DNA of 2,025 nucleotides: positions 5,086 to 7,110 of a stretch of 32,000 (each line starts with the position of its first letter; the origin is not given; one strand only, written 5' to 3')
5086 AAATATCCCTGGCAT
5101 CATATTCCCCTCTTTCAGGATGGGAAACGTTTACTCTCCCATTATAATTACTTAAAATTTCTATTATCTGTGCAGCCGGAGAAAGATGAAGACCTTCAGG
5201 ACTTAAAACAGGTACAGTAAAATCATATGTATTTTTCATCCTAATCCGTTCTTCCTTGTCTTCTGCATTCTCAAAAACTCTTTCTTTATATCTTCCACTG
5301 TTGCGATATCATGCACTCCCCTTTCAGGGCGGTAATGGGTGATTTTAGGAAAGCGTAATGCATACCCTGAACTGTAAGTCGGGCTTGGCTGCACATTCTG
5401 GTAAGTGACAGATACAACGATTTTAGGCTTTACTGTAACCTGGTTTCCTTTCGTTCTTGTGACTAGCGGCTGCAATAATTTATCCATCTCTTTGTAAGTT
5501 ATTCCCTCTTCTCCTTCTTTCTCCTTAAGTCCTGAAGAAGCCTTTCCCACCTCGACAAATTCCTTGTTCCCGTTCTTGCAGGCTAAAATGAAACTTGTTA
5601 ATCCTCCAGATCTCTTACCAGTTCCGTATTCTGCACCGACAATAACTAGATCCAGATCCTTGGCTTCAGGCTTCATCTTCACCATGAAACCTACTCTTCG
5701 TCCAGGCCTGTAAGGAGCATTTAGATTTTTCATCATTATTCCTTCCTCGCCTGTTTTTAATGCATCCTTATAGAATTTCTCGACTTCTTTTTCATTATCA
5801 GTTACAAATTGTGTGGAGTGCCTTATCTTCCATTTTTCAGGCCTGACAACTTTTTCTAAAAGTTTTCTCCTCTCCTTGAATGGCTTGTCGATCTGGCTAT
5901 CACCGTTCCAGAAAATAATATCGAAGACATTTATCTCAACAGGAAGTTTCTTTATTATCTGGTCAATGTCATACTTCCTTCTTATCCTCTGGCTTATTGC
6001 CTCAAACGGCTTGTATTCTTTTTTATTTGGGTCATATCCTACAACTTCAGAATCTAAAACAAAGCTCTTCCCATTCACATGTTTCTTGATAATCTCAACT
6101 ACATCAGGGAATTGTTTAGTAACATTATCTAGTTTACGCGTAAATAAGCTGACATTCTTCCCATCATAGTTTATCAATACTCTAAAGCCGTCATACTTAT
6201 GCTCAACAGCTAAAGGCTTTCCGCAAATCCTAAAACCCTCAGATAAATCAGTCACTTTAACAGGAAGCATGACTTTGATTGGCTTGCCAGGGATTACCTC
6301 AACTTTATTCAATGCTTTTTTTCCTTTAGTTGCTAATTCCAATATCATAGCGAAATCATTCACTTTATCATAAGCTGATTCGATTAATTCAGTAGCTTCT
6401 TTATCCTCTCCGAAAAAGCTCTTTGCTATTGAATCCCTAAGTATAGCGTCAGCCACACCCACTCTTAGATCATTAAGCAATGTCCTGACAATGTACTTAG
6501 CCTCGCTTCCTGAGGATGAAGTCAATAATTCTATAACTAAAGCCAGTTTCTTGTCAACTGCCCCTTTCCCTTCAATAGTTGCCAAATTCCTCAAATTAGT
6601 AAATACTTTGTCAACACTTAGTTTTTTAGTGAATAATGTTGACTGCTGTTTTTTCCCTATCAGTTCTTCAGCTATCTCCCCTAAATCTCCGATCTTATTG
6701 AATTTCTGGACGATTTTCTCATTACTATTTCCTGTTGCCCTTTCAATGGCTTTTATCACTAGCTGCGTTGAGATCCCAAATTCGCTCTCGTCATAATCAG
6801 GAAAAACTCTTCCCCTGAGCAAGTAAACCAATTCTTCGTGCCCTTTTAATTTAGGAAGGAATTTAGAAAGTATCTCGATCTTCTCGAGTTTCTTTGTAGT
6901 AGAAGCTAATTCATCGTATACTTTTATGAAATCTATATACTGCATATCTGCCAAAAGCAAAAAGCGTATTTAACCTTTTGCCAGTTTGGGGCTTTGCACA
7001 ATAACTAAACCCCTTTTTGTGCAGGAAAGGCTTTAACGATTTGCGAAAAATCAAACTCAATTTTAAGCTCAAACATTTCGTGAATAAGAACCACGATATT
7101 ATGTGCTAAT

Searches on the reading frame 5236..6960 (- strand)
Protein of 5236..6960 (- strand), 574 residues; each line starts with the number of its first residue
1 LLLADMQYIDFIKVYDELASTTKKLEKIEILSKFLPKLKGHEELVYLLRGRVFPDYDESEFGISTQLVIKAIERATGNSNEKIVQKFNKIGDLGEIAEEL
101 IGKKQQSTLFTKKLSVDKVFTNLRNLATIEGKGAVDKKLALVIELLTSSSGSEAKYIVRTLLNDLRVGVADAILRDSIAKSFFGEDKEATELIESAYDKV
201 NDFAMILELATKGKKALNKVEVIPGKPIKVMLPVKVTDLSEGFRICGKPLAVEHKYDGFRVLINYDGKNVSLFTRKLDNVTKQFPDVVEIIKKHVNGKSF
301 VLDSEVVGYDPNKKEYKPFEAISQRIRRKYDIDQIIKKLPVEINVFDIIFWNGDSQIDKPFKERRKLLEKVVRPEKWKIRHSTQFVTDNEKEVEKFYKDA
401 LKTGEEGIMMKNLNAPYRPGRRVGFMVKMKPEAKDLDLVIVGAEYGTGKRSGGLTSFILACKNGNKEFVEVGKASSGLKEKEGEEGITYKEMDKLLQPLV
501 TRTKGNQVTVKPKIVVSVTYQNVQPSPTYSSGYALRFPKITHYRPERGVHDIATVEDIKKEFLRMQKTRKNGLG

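Call 9: search_protein_families(library=pfam, proteins=[window:5236-6960:-], max_evalue=0.01)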
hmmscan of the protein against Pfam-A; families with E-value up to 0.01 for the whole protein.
window:5236-6960:- (574 aa): 5 families
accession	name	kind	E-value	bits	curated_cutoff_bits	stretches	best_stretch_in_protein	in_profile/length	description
PF01068.26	DNA_ligase_A_M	-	2e-51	175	26.2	1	231-430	2-204/204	ATP dependent DNA ligase domain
PF04675.19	DNA_ligase_A_N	-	3.2e-40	138.6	24.6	1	8-179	2-174/174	DNA ligase N terminus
PF04679.21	DNA_ligase_A_C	-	4.5e-10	40.2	27.5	1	450-546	1-93/94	ATP dependent DNA ligase C terminal region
PF09414.15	RNA_ligase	-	0.00019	22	27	1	249-415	2-160/171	RNA ligase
PF01331.24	mRNA_cap_enzyme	-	0.0051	17.1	29.6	0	343-380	92-129/194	mRNA capping enzyme, catalytic domain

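Call 32: find_related_loci(query=window:5236-6945:-, collection=metagenome_contigs, flank=6000)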
Query window:5236-6945:- (569 aa) in metagenome_contigs; peptide patterns used: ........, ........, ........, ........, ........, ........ (x = any residue, [..] = any of these).
102 stretches matched a pattern; 21 encode a relative of the query (tblastn E <= 1e-3); 21 distinct loci.
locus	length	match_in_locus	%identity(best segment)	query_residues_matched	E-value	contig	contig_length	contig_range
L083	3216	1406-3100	60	1-568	0e+0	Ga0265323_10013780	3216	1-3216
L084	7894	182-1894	56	1-562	0e+0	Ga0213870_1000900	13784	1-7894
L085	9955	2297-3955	57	1-553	0e+0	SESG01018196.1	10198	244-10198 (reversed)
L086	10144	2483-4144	55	1-553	0e+0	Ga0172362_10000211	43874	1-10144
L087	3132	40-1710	55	1-557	0e+0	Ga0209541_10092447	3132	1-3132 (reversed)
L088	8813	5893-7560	56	1-556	0e+0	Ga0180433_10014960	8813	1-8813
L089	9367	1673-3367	54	1-559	0e+0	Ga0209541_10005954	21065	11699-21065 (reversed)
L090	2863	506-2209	52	1-559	0e+0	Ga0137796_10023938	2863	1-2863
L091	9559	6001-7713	53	1-562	0e+0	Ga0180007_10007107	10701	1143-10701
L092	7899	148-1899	51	1-564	0e+0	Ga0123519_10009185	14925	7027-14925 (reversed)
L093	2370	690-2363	53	1-557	0e+0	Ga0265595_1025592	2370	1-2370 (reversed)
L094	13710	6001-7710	51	1-562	0e+0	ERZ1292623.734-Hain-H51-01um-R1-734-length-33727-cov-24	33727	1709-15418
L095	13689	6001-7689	51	1-557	0e+0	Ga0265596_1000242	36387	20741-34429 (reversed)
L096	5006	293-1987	53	1-557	0e+0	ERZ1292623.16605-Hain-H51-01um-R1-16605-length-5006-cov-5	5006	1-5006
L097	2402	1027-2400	60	1-456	0e+0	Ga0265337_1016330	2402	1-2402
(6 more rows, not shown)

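Call 34: find_encoding_contigs(protein=window:5236-6945:-, flank=8000, max_places=10)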
Protein window:5236-6945:- (569 aa): 1 contig read that carries it; 1 place shown.
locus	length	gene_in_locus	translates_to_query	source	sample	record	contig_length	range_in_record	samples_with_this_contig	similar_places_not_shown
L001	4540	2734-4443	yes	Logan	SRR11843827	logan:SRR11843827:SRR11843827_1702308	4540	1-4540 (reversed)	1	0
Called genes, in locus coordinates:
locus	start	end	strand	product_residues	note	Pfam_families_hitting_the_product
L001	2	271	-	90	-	?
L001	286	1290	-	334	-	-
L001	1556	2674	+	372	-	PF01609:DDE_Tnp_1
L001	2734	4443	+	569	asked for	PF04675:DNA_ligase_A_N, PF01068:DNA_ligase_A_M, PF04679:DNA_ligase_A_C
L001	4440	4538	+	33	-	?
